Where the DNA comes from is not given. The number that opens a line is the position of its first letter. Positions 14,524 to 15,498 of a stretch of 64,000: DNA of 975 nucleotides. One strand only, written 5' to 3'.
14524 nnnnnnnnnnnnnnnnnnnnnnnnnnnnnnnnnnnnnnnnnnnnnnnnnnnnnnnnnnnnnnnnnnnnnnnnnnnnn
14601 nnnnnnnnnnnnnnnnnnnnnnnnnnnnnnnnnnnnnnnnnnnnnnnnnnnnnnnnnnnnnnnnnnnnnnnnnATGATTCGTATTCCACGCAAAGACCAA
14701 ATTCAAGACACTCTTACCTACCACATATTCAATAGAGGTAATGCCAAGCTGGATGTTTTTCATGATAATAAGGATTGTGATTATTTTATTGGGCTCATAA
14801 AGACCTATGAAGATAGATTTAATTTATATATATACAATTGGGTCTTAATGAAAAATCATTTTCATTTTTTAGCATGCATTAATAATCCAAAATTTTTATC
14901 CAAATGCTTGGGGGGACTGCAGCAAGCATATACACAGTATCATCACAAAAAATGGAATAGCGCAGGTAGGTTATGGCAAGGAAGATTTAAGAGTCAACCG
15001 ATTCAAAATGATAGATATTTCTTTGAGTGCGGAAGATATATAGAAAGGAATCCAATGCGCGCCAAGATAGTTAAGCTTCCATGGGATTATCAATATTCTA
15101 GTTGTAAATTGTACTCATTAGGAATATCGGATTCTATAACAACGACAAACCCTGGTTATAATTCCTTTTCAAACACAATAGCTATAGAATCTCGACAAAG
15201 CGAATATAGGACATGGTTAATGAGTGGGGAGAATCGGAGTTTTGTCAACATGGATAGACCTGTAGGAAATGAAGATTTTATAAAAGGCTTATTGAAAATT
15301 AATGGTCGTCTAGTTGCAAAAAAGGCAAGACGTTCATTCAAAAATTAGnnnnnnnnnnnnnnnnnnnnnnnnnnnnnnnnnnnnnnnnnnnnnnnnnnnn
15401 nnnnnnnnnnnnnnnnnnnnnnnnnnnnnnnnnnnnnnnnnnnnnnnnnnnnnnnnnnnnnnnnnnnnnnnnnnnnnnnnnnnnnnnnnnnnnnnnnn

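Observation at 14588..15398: RAYT-type Y1 transposase gene bracketed by perfect 13-bp inverted repeats (REPtron-like) between comM and a methyltransferase gene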

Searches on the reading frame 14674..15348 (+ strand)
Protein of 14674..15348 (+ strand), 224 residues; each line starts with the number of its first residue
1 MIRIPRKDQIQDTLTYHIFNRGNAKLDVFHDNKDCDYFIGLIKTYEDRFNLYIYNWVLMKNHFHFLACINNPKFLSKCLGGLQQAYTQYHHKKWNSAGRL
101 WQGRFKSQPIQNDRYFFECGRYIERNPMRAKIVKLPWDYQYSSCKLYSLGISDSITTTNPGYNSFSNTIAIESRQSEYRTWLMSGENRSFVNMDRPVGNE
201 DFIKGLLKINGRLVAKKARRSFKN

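Call 4: search_protein_families(library=pfam, proteins=[window:14674-15348:+], max_evalue=0.01)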
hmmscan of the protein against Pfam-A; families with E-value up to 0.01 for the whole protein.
window:14674-15348:+ (224 aa): 1 family
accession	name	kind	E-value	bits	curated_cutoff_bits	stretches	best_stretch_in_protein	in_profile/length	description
PF01797.21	Y1_Tnp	-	3.6e-10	40.5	23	1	13-126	4-121/121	Transposase IS200 like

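Call 6: search_protein_families(library=ncbifam, proteins=[window:14674-15348:+], max_evalue=0.01)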
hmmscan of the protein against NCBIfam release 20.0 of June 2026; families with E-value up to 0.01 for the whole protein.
window:14674-15348:+ (224 aa): 1 family
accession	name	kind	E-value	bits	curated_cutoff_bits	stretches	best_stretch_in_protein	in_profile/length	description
NF047646.1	REP_Tyr_transpos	equivalog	2.8e-17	63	80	1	15-142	11-146/146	REP-associated tyrosine transposase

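Call 7: find_homologous_proteins(query=window:14674-15345:+)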
Query window:14674-15345:+ (224 aa): 237 proteins with E <= 0.001 among 297 candidates; the best 120 are listed.
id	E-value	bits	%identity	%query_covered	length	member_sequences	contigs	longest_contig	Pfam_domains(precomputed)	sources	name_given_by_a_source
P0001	8.0e-154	528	100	100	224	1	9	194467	PF01797.22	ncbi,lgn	-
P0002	1.5e-114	400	76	99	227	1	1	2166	PF01797.22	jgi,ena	-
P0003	6.7e-86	306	62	92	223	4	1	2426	PF01797.22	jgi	-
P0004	7.1e-85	303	55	100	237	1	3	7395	PF01797.22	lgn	-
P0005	3.6e-82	294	56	100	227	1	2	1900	PF01797.22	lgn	-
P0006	4.1e-82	294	57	100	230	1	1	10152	PF01797.22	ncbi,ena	-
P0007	2.8e-81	291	60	92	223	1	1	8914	PF01797.22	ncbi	ncbi:MAG: transposase [Candidatus Omnitrophota bacterium]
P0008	6.7e-80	286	54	100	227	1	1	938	PF01797.22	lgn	-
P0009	2.3e-79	284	54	94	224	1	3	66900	PF01797.22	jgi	-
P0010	5.4e-78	280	54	100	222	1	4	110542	PF01797.22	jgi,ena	-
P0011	8.5e-78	279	54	98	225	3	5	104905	PF01797.22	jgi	-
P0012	1.2e-77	279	50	98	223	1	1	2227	PF01797.22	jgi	jgi:REP element-mobilizing transposase RayT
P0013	7.8e-77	276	54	98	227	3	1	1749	PF01797.22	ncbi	-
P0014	9.9e-77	276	55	98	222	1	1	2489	PF01797.22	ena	-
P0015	1.2e-74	269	51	100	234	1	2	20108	PF01797.22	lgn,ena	-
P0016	3.9e-68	248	47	97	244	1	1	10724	PF01797.22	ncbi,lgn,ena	-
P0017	2.4e-64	235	50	98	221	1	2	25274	PF01797.22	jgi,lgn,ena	-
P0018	6.3e-62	227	48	100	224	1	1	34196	PF01797.22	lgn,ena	-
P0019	7.3e-62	227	48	96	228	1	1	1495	PF01797.22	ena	-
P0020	9.3e-61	224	46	100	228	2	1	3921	PF01797.22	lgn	-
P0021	3.5e-60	222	44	96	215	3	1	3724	PF01797.22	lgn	-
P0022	9.2e-60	220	45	97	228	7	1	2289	PF01797.22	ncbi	-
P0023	3.1e-59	219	44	96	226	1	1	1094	PF01797.22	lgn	-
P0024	5.8e-59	218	45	100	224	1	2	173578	PF01797.22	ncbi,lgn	ncbi:MAG: transposase [Candidatus Omnitrophota bacterium]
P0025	6.3e-59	218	45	100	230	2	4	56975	PF01797.22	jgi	jgi:putative transposase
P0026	1.4e-58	217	44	97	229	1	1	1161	PF01797.22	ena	-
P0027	4.2e-58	215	46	95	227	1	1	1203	PF01797.22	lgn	-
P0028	4.9e-58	215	46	99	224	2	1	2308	PF01797.22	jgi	-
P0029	5.0e-58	215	45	95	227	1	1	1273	PF01797.22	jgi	-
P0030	1.1e-57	214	46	97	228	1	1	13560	PF01797.22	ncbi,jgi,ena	ncbi:MAG: transposase [Candidatus Omnitrophota bacterium]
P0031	1.3e-57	213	45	99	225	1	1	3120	PF01797.22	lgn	-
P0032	2.9e-57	212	44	95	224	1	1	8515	PF01797.22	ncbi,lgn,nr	ncbi:MAG: transposase [Candidatus Omnitrophica bacterium]|nr:transposase [Candidatus Omnitrophota ba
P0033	6.4e-57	211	46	96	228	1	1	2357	PF01797.22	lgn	-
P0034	9.3e-57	211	44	97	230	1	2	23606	PF01797.22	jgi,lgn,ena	-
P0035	9.8e-57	210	43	97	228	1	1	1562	PF01797.22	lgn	-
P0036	1.3e-56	210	44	98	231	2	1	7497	PF01797.22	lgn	-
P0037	1.4e-56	210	45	100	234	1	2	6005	PF01797.22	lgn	-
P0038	1.6e-56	210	43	100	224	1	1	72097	PF01797.22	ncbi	-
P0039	1.8e-56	210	43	100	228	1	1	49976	PF01797.22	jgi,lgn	jgi:putative transposase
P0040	2.0e-56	209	44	98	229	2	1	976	PF01797.22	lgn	-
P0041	2.2e-56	209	45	93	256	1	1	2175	PF01797.22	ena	-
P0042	2.2e-56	209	46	97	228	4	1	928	PF01797.22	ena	-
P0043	2.7e-56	209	43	97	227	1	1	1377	PF01797.22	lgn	-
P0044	3.1e-56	209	44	97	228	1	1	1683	PF01797.22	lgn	-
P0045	3.5e-56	209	44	96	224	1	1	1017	PF01797.22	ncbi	-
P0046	3.8e-56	209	43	100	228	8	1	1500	PF01797.22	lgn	-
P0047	5.6e-56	208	46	96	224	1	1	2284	PF01797.22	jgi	jgi:putative transposase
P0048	1.3e-55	207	44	97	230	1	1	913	PF01797.22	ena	-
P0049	1.5e-55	207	42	100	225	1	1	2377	PF01797.22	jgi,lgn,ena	-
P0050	1.6e-55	207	42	99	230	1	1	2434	PF01797.22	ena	-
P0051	1.8e-55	206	43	98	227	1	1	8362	PF01797.22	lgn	-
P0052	2.6e-55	206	43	97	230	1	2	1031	PF01797.22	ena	-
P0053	2.8e-55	206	44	97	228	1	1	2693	PF01797.22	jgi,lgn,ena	-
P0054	4.4e-55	205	44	98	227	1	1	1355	PF01797.22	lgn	-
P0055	7.7e-55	204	44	95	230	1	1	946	PF01797.22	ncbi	-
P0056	7.8e-55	204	43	98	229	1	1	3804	PF01797.22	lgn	-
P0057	1.4e-54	203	45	97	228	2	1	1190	PF01797.22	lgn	-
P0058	1.6e-54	203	43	99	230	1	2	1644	PF01797.22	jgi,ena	jgi:putative transposase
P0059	1.8e-54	203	42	96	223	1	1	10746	PF01797.22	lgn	-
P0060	2.1e-54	203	41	100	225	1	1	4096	PF01797.22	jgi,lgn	jgi:putative transposase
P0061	3.1e-54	202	45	95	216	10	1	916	PF01797.22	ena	-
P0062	3.3e-54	202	43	100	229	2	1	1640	PF01797.22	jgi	-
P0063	3.6e-54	202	41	100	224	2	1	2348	PF01797.22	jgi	-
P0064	4.6e-54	202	44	98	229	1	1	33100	PF01797.22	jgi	-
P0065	6.8e-54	201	54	74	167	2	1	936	PF01797.22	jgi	-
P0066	7.6e-54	201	42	100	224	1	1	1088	PF01797.22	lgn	-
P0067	1.3e-53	200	40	98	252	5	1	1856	PF01797.22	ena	-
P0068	1.3e-53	200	43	96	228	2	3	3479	PF01797.22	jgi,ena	-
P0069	1.6e-53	200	41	100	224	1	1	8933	PF01797.22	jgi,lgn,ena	-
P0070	1.8e-53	200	43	95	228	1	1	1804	PF01797.22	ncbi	-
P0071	1.9e-53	200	39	100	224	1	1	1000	PF01797.22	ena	-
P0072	2.1e-53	200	41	98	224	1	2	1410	PF01797.22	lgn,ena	-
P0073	2.7e-53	199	45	98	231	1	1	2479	PF01797.22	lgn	-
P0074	3.1e-53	199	41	98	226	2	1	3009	PF01797.22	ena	-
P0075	3.8e-53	199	61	57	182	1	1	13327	PF01797.22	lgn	-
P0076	5.5e-53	198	44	98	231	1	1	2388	PF01797.22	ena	-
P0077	5.8e-53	198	44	95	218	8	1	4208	PF01797.22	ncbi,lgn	-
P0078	1.1e-52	197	44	98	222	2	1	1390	PF01797.22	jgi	-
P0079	1.1e-52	197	41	98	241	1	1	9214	PF01797.22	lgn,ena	-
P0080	1.2e-52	197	42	97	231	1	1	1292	PF01797.22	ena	-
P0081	1.7e-52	197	40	98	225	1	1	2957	PF01797.22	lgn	-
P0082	1.9e-52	196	42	92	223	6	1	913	PF01797.22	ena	-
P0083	2.4e-52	196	40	98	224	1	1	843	PF01797.22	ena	-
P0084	2.4e-52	196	42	100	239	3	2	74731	PF01797.22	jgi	-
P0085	2.9e-52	196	42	97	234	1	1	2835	PF01797.22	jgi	jgi:putative transposase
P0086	3.7e-52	196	41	98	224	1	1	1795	PF01797.22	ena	-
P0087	4.8e-52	195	42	98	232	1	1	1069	PF01797.22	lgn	-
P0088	5.0e-52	195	45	96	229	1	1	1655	PF01797.22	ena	-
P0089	6.3e-52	195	43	97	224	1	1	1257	PF01797.22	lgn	-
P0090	6.8e-52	195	39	96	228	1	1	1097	PF01797.22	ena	-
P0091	9.5e-52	194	41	98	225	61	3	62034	PF01797.22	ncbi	-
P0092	2.0e-51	193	41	99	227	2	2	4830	PF01797.22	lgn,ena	-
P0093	2.1e-51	193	40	97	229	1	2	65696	PF01797.22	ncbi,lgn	-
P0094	3.2e-51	192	44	92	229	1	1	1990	PF01797.22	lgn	-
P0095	3.2e-51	192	42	96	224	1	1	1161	PF01797.22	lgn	-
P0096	6.6e-51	191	41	96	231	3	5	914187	PF01797.22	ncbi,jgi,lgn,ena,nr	ncbi:MAG TPA: transposase [Candidatus Omnitrophota bacterium]|nr:transposase [Candidatus Omnitrophot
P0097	1.4e-50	190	42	96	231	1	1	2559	PF01797.22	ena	-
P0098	1.7e-50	190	40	98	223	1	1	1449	PF01797.22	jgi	jgi:putative transposase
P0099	2.4e-50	190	43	92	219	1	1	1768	PF01797.22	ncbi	ncbi:MAG: transposase, partial [Candidatus Omnitrophota bacterium]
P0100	3.6e-50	189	41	97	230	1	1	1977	PF01797.22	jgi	-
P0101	6.1e-50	188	41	95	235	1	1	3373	PF01797.22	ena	-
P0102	6.3e-50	188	39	98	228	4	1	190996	PF01797.22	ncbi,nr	ncbi:MAG: transposase [Candidatus Omnitrophota bacterium]|nr:transposase [Candidatus Omnitrophota ba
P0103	6.8e-50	188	41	98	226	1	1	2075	PF01797.22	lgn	-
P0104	7.3e-50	188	40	97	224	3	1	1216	PF01797.22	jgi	-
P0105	7.4e-50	188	43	88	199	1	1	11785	PF01797.22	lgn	-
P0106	1.0e-49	187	38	98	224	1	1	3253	PF01797.22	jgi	jgi:putative transposase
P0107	2.1e-49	186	40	98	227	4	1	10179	PF01797.22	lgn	-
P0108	2.1e-49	186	43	92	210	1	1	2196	PF01797.22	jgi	-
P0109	3.1e-49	186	43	89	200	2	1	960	PF01797.22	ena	-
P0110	1.0e-48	184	38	100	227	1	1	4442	PF01797.22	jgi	jgi:putative transposase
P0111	1.7e-48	184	40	94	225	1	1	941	PF01797.22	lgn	-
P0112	2.4e-48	183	39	100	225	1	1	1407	PF01797.22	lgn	-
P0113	2.7e-48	183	40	94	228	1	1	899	PF01797.22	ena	-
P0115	5.6e-48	182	41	94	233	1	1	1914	PF01797.22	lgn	-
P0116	1.3e-47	181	42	93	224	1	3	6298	PF01797.22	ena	-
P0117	1.6e-47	180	41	95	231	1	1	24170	PF01797.22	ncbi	ncbi:transposase [Candidatus Omnitrophota bacterium]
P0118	2.8e-47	180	41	92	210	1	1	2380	PF01797.22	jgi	jgi:putative transposase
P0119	2.5e-46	176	38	99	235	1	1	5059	PF01797.22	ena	-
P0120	2.6e-46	176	40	97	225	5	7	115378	PF01797.22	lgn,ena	-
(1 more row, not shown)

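Call 9: find_encoding_contigs(protein=P0001, flank=10000, max_places=10)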
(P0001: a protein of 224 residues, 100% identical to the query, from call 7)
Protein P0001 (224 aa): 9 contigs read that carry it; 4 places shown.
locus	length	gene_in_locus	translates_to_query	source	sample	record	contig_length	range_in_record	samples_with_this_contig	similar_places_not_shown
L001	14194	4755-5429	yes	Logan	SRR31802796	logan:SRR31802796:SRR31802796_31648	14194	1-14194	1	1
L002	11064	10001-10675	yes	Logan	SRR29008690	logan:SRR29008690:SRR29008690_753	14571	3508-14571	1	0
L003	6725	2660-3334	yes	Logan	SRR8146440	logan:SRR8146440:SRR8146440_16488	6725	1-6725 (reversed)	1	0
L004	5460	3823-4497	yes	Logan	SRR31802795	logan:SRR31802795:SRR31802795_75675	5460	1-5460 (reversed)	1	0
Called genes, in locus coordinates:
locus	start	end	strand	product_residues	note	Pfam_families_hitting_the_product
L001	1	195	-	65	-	?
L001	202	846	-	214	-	PF18306:LDcluster4, PF03641:Lysine_decarbox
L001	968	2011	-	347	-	-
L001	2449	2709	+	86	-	PF04026:SpoVG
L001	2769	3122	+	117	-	PF02021:UPF0102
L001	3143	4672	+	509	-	PF13541:ChlI, PF00158:Sigma54_activat (faint), PF01078:Mg_chelatase, PF07728:AAA_5 (faint), PF00493:MCM (weak), PF13335:Mg_chelatase_C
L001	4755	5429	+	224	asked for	PF01797:Y1_Tnp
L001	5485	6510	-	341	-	PF13489:Methyltransf_23, PF01209:Ubie_methyltran (weak), PF13847:Methyltransf_31, PF08241:Methyltransf_11, PF08242:Methyltransf_12, PF13649:Methyltransf_25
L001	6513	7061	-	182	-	-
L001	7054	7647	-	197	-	PF08281:Sigma70_r4_2 (weak)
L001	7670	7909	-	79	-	PF02229:PC4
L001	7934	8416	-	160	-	PF07238:PilZ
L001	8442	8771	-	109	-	-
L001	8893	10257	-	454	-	PF13372:Alginate_exp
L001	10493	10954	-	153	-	PF27226:AF_1845 (weak)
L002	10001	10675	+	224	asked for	PF01797:Y1_Tnp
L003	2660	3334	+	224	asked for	PF01797:Y1_Tnp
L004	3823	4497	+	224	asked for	PF01797:Y1_Tnp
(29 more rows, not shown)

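Call 10: find_encoding_contigs(protein=P0002, flank=6000, max_places=4)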
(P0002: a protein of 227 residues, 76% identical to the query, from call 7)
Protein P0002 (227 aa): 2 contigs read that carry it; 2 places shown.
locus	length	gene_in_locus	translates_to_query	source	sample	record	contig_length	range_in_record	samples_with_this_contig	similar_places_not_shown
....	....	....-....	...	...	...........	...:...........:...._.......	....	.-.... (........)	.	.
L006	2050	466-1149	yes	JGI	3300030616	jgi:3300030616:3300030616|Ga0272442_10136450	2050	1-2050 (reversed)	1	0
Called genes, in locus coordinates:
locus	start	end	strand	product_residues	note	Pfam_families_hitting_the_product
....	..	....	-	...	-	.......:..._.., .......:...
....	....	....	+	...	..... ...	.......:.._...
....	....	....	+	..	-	?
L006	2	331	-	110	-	?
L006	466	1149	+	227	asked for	PF01797:Y1_Tnp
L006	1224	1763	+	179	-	PF01814:Hemerythrin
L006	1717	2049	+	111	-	?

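Call 11: find_encoding_contigs(protein=P0003, flank=6000, max_places=4)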
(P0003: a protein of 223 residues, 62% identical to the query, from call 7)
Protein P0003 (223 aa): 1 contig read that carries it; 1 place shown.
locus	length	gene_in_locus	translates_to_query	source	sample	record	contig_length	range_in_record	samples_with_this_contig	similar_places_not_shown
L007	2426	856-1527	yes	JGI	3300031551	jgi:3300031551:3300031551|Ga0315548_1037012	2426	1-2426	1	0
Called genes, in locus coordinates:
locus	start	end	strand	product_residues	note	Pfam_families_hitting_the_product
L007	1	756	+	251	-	?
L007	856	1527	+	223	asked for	PF01797:Y1_Tnp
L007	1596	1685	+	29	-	-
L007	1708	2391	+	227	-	PF01746:tRNA_m1G_MT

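Call 12: find_encoding_contigs(protein=P0007, flank=6000, max_places=4)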
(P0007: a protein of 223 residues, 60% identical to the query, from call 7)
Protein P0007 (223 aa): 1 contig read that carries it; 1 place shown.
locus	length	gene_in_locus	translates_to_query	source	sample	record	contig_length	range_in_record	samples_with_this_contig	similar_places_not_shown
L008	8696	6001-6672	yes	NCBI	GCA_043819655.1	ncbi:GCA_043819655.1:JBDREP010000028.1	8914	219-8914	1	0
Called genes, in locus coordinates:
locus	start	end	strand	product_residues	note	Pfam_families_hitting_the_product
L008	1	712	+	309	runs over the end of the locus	PF00370:FGGY_N, PF02782:FGGY_C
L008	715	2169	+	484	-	PF00890:FAD_binding_2 (weak), PF01266:DAO, PF07992:Pyr_redox_2 (faint), PF13450:NAD_binding_8 (faint), PF13738:Pyr_redox_3 (faint), PF04324:Fer2_BFD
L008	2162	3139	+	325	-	PF00070:Pyr_redox (faint), PF00890:FAD_binding_2 (faint), PF01134:GIDA (faint), PF03486:HI0933_like (faint), PF07992:Pyr_redox_2, PF12831:FAD_oxidored, PF13450:NAD_binding_8 (weak), PF13738:Pyr_redox_3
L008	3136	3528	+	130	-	PF07892:DUF1667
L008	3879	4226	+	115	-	PF18914:DUF5666 (weak)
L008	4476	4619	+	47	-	-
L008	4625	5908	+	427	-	PF04357:TamB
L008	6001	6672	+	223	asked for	PF01797:Y1_Tnp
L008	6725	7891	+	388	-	PF04945:YHS, PF03773:ArsP_1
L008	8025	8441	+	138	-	PF01402:RHH_1 (faint), PF08753:NikR_C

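Call 13: find_encoding_contigs(protein=P0006, flank=6000, max_places=4)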
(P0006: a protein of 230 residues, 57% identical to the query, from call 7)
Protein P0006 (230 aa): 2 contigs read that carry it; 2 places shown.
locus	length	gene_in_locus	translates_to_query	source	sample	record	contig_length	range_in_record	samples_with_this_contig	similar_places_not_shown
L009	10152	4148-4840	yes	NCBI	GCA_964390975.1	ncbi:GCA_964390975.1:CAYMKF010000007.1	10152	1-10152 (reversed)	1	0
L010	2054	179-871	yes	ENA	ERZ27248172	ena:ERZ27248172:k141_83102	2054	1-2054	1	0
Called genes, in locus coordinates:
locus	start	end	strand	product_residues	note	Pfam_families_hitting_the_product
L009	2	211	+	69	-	?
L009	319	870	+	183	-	-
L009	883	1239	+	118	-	PF02261:Asp_decarbox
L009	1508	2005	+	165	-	PF01661:Macro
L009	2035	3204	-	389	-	PF00465:Fe-ADH, PF13685:Fe-ADH_2, PF25137:ADH_Fe_C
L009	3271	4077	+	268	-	PF12146:Hydrolase_4, PF00561:Abhydrolase_1, PF00326:Peptidase_S9 (faint)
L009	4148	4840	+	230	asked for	PF01797:Y1_Tnp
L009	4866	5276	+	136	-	PF03061:4HBT (weak)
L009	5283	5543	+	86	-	PF01740:STAS, PF13466:STAS_2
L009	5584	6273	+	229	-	PF01841:Transglut_core, PF04473:DUF553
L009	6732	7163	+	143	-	-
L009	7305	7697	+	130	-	-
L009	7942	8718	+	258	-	PF00072:Response_reg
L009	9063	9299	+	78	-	-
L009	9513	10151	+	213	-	?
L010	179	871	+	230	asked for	PF01797:Y1_Tnp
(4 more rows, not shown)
